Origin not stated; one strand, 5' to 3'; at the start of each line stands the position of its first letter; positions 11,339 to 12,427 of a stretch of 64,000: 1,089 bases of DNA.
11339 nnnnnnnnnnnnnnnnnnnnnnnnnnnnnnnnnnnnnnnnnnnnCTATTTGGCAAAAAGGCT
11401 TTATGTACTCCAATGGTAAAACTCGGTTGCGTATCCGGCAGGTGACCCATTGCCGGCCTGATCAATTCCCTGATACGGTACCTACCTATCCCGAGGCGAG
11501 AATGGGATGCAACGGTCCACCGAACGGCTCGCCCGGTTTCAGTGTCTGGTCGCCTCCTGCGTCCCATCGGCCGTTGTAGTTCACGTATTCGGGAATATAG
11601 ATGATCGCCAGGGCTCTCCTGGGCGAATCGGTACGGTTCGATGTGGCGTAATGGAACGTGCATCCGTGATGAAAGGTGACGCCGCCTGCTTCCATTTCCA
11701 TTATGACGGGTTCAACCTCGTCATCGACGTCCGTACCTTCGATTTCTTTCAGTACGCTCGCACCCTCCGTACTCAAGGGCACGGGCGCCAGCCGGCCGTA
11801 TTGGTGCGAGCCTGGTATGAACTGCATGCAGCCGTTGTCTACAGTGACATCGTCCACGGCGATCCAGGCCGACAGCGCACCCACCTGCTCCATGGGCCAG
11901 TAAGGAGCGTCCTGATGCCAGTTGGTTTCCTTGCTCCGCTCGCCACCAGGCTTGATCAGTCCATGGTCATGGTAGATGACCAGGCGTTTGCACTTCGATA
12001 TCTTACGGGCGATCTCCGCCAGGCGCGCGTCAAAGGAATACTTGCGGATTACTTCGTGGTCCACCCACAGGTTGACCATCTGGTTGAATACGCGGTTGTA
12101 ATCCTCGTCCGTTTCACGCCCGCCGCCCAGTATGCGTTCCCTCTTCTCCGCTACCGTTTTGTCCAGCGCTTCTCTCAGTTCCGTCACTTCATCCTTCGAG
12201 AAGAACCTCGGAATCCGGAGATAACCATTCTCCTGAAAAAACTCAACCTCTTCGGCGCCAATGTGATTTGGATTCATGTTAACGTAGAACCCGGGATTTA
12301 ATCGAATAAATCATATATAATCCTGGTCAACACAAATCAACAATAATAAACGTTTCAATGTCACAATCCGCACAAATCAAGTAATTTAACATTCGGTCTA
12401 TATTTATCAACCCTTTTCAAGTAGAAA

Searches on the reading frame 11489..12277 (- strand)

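Call 17: search_protein_families(library=pfam, proteins=[window:11489-12277:-], max_evalue=0.001)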
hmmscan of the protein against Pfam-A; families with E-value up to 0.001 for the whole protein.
window:11489-12277:- (263 aa): 1 family
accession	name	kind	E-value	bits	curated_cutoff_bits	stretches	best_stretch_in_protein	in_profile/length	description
PF05721.19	PhyH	-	3.4e-39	135.8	22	1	14-222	1-213/213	Phytanoyl-CoA dioxygenase (PhyH)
